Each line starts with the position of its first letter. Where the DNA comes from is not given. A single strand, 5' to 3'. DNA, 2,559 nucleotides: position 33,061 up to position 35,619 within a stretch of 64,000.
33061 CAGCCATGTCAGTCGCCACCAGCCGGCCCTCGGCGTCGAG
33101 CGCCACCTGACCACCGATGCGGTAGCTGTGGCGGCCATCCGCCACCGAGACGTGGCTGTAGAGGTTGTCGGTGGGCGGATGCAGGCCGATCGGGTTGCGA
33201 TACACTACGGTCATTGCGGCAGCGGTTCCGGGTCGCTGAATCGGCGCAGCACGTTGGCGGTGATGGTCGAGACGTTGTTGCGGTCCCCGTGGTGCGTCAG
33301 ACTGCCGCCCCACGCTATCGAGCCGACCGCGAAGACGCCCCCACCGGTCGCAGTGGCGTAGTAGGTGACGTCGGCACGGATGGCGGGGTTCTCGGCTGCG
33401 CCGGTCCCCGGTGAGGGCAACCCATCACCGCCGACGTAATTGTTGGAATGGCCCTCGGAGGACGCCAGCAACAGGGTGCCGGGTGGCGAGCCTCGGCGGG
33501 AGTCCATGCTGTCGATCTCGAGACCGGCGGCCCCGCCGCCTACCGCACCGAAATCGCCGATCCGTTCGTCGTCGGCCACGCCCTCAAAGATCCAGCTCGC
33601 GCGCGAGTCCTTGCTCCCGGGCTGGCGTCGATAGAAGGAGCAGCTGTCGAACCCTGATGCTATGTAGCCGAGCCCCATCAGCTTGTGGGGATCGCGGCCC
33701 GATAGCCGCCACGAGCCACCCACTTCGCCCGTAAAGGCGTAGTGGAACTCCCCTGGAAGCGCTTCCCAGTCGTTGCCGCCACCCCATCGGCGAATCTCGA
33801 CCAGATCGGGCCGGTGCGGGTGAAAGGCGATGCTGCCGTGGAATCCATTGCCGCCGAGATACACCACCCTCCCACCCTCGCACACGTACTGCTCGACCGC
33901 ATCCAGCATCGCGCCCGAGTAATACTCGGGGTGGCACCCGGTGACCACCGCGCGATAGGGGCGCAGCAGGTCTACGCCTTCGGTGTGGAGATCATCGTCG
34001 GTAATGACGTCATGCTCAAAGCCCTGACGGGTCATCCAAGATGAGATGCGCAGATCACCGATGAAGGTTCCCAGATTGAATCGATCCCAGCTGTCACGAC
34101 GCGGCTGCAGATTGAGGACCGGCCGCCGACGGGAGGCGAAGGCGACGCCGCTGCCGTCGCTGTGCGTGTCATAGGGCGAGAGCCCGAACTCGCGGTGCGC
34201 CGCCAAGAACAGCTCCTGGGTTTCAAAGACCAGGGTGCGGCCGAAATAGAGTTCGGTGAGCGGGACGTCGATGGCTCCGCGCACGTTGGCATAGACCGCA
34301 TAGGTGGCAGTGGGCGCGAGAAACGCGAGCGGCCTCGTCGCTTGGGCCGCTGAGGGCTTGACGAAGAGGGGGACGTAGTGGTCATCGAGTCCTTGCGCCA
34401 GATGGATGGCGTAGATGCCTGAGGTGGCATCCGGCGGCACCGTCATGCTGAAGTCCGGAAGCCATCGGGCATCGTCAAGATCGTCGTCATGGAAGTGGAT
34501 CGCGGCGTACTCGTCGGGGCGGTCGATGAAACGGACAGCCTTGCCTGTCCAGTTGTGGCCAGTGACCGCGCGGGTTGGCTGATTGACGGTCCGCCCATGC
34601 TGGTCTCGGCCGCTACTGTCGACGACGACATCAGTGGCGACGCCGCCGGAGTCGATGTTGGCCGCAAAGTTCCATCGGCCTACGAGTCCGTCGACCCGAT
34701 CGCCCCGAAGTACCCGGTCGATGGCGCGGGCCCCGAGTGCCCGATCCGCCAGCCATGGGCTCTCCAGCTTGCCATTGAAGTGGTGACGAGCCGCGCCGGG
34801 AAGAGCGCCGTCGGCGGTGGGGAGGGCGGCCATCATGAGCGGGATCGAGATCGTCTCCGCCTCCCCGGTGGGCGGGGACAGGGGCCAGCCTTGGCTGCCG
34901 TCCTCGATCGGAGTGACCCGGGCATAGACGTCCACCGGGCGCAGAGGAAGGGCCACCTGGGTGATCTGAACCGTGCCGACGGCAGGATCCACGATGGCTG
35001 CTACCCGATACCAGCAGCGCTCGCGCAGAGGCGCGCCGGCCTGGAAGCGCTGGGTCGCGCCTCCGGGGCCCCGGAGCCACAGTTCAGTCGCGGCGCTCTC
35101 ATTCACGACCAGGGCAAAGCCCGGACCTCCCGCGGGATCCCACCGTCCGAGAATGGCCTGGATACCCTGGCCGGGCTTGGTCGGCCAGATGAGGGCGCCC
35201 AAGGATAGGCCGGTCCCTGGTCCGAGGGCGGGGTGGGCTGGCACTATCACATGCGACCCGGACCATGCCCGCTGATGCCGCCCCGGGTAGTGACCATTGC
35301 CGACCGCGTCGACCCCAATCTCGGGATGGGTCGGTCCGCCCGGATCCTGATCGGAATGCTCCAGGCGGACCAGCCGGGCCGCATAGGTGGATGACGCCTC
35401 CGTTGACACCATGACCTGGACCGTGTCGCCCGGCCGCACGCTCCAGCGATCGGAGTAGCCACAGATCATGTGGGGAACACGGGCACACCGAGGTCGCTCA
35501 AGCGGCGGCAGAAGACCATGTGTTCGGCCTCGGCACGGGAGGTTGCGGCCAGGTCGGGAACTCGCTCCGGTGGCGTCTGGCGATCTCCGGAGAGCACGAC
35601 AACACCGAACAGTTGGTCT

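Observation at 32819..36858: Operon: ureohydrolase, DMFase-like small and large subunits, RidA. This is a candidate pathway for an N-substituted amide/guanidino compound.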

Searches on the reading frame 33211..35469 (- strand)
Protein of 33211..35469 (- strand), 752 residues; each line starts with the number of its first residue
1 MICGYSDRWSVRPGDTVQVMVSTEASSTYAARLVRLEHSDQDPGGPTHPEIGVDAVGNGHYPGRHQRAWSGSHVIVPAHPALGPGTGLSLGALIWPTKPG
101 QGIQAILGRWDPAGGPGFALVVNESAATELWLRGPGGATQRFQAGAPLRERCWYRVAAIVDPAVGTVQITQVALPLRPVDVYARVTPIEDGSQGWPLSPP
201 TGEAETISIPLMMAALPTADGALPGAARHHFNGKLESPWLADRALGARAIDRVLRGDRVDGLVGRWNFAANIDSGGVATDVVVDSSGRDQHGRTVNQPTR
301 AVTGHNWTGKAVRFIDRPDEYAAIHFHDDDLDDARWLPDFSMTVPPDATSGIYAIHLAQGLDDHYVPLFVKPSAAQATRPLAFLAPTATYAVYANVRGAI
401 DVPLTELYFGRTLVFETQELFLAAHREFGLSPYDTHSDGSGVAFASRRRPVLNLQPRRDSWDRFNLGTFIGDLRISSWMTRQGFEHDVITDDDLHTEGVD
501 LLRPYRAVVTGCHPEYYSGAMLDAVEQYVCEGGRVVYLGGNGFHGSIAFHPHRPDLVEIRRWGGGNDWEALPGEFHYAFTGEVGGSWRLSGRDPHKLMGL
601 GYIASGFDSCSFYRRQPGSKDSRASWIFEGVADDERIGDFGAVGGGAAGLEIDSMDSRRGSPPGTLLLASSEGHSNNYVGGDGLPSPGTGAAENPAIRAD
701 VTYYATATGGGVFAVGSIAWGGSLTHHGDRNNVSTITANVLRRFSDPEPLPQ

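Call 4: search_protein_families(library=pfam, proteins=[window:33211-35469:-], max_evalue=0.01)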
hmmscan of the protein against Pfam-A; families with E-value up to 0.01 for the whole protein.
window:33211-35469:- (752 aa): 2 families
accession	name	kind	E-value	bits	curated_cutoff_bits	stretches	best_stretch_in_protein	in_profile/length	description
PF20254.3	DMFA2_C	-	6.9e-84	282.9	27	1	299-727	1-371/374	N,N-dimethylformamidase beta subunit-like, C-terminal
PF13385.13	Laminin_G_3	-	0.00026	21.6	27.6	1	71-166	4-94/151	Concanavalin A-like lectin/glucanases superfamily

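Call 5: search_protein_families(library=ncbifam, proteins=[window:33211-35469:-], max_evalue=0.01)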
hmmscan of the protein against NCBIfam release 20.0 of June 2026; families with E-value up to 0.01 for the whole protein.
window:33211-35469:- (752 aa): 0 families

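Call 6: search_solved_structures(query=window:33211-35469:-, show_alignments=1, max_evalue=0.01)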
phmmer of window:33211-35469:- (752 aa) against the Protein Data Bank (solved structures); distinct sequences matched with E-value up to 0.01: 5.
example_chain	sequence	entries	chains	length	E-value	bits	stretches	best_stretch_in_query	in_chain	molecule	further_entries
6lvb_A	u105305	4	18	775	1e-161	543.2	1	2-751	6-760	N,N-dimethylformamidase large subunit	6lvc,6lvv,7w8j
6lve_A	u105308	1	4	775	8e-161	540.3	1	2-751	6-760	N,N-dimethylformamidase large subunit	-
6lvd_A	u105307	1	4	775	2e-160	539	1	2-751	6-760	N,N-dimethylformamidase large subunit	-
8huy_A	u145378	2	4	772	4.6e-125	422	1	2-746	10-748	Chains: A,B | N-acetyl-(R)-beta-phenylalanine acylase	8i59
8i5a_A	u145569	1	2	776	4.7e-125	422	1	2-746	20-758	N-acetyl-(R)-beta-phenylalanine acylase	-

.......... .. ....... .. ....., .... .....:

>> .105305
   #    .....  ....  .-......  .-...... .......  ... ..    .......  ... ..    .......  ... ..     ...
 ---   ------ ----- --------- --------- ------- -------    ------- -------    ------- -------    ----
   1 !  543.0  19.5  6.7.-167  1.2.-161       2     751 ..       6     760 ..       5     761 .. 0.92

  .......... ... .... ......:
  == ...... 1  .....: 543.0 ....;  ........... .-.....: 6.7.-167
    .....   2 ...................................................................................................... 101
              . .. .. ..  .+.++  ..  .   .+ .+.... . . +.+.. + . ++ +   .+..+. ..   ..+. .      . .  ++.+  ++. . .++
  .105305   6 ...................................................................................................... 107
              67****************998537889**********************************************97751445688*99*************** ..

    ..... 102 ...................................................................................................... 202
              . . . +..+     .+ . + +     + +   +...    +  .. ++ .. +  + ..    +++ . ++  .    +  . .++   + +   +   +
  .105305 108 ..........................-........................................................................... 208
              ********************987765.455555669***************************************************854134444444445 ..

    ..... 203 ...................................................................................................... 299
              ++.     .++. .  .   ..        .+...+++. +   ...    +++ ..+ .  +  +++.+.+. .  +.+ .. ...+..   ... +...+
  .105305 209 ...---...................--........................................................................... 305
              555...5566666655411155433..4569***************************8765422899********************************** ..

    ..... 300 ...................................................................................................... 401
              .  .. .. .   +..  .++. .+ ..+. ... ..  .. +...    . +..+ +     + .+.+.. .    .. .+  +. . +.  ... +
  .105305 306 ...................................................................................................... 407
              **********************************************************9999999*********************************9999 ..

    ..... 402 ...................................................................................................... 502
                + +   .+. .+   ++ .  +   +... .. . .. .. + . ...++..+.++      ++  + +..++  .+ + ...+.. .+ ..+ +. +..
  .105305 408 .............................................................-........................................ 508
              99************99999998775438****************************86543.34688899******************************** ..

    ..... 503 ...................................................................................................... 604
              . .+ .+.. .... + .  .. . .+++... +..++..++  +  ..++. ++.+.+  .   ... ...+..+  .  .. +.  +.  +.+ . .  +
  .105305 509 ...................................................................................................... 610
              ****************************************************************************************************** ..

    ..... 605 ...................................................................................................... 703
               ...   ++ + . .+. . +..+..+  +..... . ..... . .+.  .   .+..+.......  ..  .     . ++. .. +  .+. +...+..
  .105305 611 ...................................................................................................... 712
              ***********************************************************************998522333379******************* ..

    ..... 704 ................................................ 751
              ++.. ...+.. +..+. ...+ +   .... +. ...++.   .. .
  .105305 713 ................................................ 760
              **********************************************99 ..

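Call 9: find_encoding_contigs(protein=window:33211-35469:-, flank=10000, max_places=6)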
Protein window:33211-35469:- (752 aa): 4 contigs read that carry it; 4 places shown.
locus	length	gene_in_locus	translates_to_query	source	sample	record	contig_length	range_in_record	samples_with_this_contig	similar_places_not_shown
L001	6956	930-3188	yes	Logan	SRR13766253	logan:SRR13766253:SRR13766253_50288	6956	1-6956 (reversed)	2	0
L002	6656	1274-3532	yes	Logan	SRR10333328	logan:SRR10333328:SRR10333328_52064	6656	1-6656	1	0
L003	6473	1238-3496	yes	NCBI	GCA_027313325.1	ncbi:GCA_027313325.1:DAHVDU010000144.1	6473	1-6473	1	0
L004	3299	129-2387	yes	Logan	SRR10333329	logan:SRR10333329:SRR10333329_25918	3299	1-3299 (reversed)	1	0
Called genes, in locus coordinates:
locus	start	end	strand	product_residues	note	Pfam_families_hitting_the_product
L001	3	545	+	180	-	?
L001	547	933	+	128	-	PF26354:DMF_alpha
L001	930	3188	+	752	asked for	PF20254:DMFA2_C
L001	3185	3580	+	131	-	PF01042:Ribonuc_L-PSP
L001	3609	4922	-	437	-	PF04389:Peptidase_M28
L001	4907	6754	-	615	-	PF00496:SBP_bac_5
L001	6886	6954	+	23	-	?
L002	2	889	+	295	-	?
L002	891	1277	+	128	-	PF26354:DMF_alpha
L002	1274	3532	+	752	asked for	PF20254:DMFA2_C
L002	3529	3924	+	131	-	PF01042:Ribonuc_L-PSP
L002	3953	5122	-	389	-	PF04389:Peptidase_M28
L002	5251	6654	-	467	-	?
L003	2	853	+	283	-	?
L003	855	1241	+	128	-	PF26354:DMF_alpha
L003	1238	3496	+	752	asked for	PF20254:DMFA2_C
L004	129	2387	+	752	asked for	PF20254:DMFA2_C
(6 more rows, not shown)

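Call 10: find_homologous_proteins(query=window:33211-35469:-, max_evalue=1e-20)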
Query window:33211-35469:- (752 aa): 1407 proteins with E <= 1e-20 among 8000 candidates; the best 120 are listed.
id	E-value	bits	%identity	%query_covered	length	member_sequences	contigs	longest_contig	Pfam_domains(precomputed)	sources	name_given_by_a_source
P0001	0.0e+0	1756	100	100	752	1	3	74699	PF20254.4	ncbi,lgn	-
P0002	3.4e-226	771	46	100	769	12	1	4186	PF13385.14,PF20254.4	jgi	jgi:N,N-dimethylformamidase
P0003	6.4e-220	751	46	100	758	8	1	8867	PF13385.14,PF20254.4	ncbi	-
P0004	5.5e-200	685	48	100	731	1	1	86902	PF20254.4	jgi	-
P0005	3.1e-198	679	44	100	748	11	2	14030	PF13385.14,PF20254.4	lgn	-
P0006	7.0e-197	675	46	100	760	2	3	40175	PF13385.14,PF20254.4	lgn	-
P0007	1.3e-195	670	47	100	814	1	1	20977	PF13385.14,PF20254.4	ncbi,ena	-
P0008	6.3e-195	668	44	100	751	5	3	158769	PF20254.4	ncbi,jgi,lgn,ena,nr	ncbi:MAG TPA: N,N-dimethylformamidase beta subunit family domain-containing protein [Candidatus Bina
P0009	1.3e-194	667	47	100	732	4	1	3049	PF20254.4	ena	-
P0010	2.4e-194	666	44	100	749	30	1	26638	PF13385.14,PF20254.4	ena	-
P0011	3.5e-194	666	46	100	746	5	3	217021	PF20254.4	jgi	jgi:N,N-dimethylformamidase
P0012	7.9e-194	664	47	97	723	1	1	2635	PF20254.4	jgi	jgi:N,N-dimethylformamidase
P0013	9.3e-194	664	45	100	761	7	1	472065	PF13385.14,PF20254.4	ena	-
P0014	1.2e-193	664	46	100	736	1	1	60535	PF13385.14,PF20254.4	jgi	jgi:N,N-dimethylformamidase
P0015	4.6e-193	662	44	100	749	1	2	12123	PF13385.14,PF20254.4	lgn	-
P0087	4.6e-179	616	44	100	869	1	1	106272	PF26354.1,PF13385.14,PF20254.4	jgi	jgi:N,N-dimethylformamidase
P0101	7.9e-178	612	44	100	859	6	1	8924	PF26354.1,PF13385.14,PF20254.4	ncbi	-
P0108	3.3e-177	609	45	100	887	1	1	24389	PF26354.1,PF13385.14,PF20254.4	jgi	jgi:N,N-dimethylformamidase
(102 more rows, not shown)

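Call 18: find_related_loci(query=A1, collection=genome_contigs, flank=8000)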
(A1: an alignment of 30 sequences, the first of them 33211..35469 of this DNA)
Query A1 (752 aa) in genome_contigs; peptide patterns used: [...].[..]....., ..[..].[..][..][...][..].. (x = any residue, [..] = any of these).
600 stretches matched a pattern (row limit reached: there are more); 587 encode a relative of the query (tblastn E <= 1e-3); the best 80 are kept; 80 distinct loci.
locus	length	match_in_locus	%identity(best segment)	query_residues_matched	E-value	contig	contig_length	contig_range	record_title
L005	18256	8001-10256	45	2-751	0e+0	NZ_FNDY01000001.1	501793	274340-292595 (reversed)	Paenibacillus naphthalenovorans strain PR-N1, whole genome shotgun sequence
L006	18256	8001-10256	46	2-752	0e+0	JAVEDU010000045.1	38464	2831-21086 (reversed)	MAG: Actinomycetota bacterium isolate BP_184 scaffold_5890409, whole genome shotgun sequence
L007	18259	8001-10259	44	2-751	0e+0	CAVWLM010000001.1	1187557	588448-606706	MAG: uncultured delta proteobacterium isolate MFD04434.bin.1.44 genome assembly, contig: contig_1084, whole genome shotg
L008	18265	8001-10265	43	2-752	0e+0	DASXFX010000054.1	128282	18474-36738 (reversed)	MAG TPA_asm: Candidatus Binataceae bacterium isolate SMAG_U5149 k141_2198487, whole genome shotgun sequence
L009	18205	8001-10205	43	2-750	0e+0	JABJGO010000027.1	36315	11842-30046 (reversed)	MAG: Rhodospirillales bacterium isolate SI074_bin150 k141_687542, whole genome shotgun sequence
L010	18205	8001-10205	44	2-750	0e+0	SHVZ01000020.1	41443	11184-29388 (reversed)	MAG: Alphaproteobacteria bacterium isolate Baikal-deep-G52 BACOMB-C3934, whole genome shotgun sequence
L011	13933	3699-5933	41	2-750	0e+0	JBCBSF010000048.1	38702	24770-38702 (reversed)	MAG: Pseudomonadota bacterium isolate J06638_17 NODE_48_length_38702_cov_9.252686, whole genome shotgun sequence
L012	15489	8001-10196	45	2-750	0e+0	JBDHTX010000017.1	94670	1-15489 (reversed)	MAG: Dongiaceae bacterium isolate AS-MICRO-OLR.196 NODE_576_length_94670_cov_22.112344, whole genome shotgun sequence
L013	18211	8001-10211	44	2-750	7e-180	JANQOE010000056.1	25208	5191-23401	MAG: Alphaproteobacteria bacterium isolate IP29b_bin.124 k99_2584887, whole genome shotgun sequence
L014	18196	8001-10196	44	2-750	1e-179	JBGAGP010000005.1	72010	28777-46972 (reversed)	MAG: Dongiaceae bacterium isolate MAG_MBR_H125.41 MBRH125-41_opera_contig_1420, whole genome shotgun sequence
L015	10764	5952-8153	43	2-750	2e-179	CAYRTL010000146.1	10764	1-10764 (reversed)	MAG TPA_asm: uncultured Acetobacteraceae bacterium isolate SRP272529_co1_156 genome assembly, contig: NODE_11218_length_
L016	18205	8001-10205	44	2-750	1e-177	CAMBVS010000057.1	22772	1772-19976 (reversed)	MAG: Rhizobium sp. Q54 isolate TH-08apr19-116 genome assembly, contig: TH-08apr19-C5919, whole genome shotgun sequence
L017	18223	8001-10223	44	2-750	1e-177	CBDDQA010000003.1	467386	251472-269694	MAG: uncultured Candidatus Binatia bacterium isolate 6ae7d3f7-6f3a-412e-99ff-c928d72fc6b4 genome assembly, contig: conti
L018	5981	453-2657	42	2-750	7e-180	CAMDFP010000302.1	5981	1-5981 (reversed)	MAG: Asaia bogorensis isolate MoH-23oct19-153 genome assembly, contig: MoH-23oct19-C23684, whole genome shotgun sequence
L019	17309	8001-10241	42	2-750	1e-176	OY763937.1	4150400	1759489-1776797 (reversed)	MAG: Alphaproteobacteria bacterium isolate 94459814-87f5-4eb9-ae2d-17e88b2d30f0 genome assembly, chromosome: 1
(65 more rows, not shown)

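Call 45: find_encoding_contigs(protein=P0004, flank=8000, max_places=1)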
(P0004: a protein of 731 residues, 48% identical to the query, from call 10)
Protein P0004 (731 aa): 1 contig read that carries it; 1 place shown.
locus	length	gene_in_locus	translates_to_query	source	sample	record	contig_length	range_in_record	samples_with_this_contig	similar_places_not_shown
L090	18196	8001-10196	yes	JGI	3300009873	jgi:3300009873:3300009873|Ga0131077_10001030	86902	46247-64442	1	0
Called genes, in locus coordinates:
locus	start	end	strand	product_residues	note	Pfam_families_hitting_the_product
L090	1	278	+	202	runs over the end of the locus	PF02798:GST_N, PF13417:GST_N_3, PF13409:GST_N_2, PF13410:GST_C_2 (weak), PF00043:GST_C, PF14497:GST_C_3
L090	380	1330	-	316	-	PF13302:Acetyltransf_3, PF13420:Acetyltransf_4 (weak), PF00583:Acetyltransf_1, PF00293:NUDIX, PF14815:NUDIX_4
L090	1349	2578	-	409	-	PF01960:ArgJ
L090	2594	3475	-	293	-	PF13145:Rotamase_2, PF13616:Rotamase_3, PF00639:Rotamase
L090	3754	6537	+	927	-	PF07517:SecA_DEAD, PF00270:DEAD (faint), PF01043:SecA_PP_bind, PF21090:P-loop_SecA, PF07516:SecA_SW, PF02810:SEC-C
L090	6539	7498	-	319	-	PF03255:ACCA, PF01039:Carboxyl_trans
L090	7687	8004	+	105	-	PF26354:DMF_alpha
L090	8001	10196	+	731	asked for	PF20254:DMFA2_C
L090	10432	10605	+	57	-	-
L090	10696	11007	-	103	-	-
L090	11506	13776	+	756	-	PF00082:Peptidase_S8, PF07705:CARDB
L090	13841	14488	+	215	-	-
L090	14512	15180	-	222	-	PF06035:Peptidase_C93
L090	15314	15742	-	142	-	-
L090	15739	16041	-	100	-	-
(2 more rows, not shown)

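Call 46: find_encoding_contigs(protein=P0006, flank=8000, max_places=1)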
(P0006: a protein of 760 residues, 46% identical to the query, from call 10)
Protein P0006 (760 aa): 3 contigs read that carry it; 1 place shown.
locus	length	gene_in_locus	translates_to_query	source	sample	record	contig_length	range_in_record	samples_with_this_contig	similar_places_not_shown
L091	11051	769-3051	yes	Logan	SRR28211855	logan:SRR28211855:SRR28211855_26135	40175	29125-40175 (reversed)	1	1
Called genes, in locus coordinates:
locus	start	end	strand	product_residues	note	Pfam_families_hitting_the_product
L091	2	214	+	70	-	?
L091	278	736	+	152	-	PF26354:DMF_alpha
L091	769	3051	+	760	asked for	PF13385:Laminin_G_3 (weak), PF20254:DMFA2_C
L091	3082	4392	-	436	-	PF02754:CCG (faint), PF13187:Fer4_9 (faint), PF13237:Fer4_10 (faint), PF13484:Fer4_16 (faint), PF14697:Fer4_21 (faint), PF12838:Fer4_7 (weak), PF13183:Fer4_8, PF13534:Fer4_17, +4 more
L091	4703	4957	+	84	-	PF22976:RRM_10 (weak), PF00076:RRM_1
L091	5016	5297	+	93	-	-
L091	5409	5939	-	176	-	-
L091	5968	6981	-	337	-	PF01636:APH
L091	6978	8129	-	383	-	-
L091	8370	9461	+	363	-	PF08240:ADH_N, PF16912:Glu_dehyd_C (weak), PF00107:ADH_zinc_N, PF13602:ADH_zinc_N_2 (weak)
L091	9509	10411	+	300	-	PF22632:BphC_D1, PF00903:Glyoxalase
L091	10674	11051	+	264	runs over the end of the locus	PF00561:Abhydrolase_1, PF12697:Abhydrolase_6, PF12146:Hydrolase_4 (weak)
